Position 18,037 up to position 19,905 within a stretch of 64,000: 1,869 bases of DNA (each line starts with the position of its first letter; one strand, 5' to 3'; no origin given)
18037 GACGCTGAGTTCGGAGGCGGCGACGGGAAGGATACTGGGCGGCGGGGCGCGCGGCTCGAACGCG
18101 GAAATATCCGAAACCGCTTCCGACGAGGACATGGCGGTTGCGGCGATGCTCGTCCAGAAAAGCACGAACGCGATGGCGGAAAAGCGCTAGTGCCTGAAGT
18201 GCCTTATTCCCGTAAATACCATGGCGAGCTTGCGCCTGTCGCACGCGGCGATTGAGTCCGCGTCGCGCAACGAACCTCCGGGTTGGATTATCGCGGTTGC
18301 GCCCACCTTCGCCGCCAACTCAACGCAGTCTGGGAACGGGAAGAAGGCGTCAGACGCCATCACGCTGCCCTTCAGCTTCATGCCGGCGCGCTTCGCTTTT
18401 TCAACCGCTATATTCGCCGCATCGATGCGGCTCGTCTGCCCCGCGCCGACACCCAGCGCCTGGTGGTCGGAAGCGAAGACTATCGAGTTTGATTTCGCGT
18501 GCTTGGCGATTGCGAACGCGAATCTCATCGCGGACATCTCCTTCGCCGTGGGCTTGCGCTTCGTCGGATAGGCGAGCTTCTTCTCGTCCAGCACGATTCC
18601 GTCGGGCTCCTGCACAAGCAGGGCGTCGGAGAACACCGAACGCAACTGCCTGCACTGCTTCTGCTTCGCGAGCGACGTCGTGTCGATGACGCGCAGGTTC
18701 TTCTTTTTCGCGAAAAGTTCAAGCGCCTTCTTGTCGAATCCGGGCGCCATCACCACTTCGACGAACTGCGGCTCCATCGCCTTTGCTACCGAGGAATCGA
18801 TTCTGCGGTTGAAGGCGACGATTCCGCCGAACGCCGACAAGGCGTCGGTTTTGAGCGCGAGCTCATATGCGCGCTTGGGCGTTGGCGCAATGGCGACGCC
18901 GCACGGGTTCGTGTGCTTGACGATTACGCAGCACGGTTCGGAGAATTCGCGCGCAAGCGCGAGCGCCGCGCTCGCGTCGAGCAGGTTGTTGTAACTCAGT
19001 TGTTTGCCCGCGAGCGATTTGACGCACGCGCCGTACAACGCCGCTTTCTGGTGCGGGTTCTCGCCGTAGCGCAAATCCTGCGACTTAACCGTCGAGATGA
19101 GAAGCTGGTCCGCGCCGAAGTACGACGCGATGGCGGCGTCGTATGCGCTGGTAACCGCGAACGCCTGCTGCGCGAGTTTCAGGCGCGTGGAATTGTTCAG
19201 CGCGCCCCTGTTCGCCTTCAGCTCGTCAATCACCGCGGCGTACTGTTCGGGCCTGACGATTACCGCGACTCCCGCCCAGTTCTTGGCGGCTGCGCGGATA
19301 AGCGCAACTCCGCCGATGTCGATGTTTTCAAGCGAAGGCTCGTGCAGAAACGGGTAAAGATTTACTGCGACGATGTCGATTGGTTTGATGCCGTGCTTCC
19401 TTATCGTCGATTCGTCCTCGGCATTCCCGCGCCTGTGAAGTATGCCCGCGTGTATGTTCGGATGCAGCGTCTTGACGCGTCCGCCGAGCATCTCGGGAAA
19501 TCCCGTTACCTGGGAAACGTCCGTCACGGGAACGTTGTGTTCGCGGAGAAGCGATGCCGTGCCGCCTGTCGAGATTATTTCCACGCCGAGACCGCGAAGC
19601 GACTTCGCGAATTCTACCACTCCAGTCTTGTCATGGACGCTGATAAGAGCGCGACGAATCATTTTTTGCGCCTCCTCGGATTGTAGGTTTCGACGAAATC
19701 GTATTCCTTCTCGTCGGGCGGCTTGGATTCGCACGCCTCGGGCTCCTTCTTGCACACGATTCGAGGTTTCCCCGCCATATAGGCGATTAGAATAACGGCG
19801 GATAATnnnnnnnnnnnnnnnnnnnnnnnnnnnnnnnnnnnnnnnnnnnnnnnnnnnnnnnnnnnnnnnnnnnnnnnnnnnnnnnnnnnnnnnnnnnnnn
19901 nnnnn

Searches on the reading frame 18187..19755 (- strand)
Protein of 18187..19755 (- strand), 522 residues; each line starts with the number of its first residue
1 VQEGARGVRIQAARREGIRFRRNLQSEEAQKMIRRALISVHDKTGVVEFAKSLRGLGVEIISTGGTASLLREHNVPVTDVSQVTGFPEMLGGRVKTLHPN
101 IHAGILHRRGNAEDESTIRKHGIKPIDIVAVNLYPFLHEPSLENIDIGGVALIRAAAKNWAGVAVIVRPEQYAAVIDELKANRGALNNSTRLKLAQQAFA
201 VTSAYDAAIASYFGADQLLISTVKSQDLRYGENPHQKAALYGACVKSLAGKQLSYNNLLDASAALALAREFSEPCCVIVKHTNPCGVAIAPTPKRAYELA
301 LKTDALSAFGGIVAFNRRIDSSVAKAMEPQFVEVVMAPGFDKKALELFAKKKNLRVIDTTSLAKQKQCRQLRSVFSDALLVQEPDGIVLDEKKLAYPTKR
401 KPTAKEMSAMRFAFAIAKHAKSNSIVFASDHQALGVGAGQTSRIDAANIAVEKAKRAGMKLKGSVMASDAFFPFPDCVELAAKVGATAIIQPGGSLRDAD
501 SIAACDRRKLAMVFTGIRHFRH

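Call 54: search_protein_families(library=pfam, proteins=[window:18187-19755:-], max_evalue=0.00001)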
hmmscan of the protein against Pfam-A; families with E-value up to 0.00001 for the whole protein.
window:18187-19755:- (522 aa): 2 families
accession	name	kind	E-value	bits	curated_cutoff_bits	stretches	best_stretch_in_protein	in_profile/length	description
PF01808.24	AICARFT_IMPCHas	-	2.7e-108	362.6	25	1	156-453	1-311/311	AICARFT/IMPCHase bienzyme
PF02142.27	MGS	-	6.1e-19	68.4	24.1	1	45-152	1-81/94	MGS-like domain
